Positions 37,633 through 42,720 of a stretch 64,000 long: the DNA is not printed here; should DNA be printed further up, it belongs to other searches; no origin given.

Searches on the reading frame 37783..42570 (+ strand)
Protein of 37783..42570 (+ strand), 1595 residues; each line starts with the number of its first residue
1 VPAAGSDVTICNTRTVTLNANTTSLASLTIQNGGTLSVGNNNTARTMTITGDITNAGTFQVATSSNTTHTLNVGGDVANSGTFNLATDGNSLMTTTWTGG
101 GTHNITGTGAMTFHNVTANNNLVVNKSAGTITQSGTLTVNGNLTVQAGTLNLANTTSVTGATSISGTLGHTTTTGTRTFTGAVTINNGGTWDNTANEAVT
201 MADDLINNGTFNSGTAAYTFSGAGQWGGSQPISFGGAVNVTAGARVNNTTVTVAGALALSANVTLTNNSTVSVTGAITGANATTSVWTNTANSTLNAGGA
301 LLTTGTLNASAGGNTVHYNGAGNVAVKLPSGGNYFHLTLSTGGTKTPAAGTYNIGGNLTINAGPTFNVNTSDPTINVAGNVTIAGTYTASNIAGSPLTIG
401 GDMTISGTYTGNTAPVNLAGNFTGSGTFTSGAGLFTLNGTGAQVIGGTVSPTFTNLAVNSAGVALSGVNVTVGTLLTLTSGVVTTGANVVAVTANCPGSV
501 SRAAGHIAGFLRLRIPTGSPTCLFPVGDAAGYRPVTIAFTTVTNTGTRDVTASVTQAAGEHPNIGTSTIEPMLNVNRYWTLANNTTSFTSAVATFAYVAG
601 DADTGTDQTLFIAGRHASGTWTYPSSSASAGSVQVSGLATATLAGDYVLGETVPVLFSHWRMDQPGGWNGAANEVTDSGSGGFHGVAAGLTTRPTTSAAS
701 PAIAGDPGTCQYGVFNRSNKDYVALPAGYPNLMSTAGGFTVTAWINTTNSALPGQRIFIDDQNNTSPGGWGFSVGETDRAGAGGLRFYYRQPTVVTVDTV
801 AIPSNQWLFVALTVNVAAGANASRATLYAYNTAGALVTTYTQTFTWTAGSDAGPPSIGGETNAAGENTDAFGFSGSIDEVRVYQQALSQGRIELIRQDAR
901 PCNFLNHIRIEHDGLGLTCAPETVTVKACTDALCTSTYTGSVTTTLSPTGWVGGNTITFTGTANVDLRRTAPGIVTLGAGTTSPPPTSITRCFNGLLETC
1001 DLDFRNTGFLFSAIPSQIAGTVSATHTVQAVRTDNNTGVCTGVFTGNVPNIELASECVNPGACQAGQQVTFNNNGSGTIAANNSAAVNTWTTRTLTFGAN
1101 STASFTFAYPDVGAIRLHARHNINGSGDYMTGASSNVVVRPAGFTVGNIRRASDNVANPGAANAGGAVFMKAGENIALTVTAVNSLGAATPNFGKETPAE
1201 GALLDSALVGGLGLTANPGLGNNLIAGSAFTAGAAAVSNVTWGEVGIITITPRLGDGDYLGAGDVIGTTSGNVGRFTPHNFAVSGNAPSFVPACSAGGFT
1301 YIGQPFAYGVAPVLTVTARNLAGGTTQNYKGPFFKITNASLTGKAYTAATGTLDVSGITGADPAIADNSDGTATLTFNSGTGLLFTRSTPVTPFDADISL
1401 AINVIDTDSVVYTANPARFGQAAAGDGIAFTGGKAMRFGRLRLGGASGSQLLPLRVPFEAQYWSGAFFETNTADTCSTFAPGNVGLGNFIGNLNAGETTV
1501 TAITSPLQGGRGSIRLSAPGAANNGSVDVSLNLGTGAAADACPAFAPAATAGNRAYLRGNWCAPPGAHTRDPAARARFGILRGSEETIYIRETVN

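Call 9: search_protein_families(library=pfam, proteins=[window:37783-42570:+])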
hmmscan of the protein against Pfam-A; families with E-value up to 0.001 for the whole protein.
window:37783-42570:+ (1595 aa): 4 families
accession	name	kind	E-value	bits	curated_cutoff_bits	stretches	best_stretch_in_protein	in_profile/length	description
PF20419.3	DUF6701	-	2.4e-123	413.7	27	1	989-1593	2-577/577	Family of unknown function (DUF6701)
PF13385.13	Laminin_G_3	-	1.3e-15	58.2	27.6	1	718-892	2-150/151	Concanavalin A-like lectin/glucanases superfamily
PF10162.14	G8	-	8.3e-05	22.9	22.9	1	2-67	8-72/124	G8 domain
PF18886.6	DUF5649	-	0.00023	21.9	25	1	102-164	3-67/68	Repeats of unknown function (DUF5649)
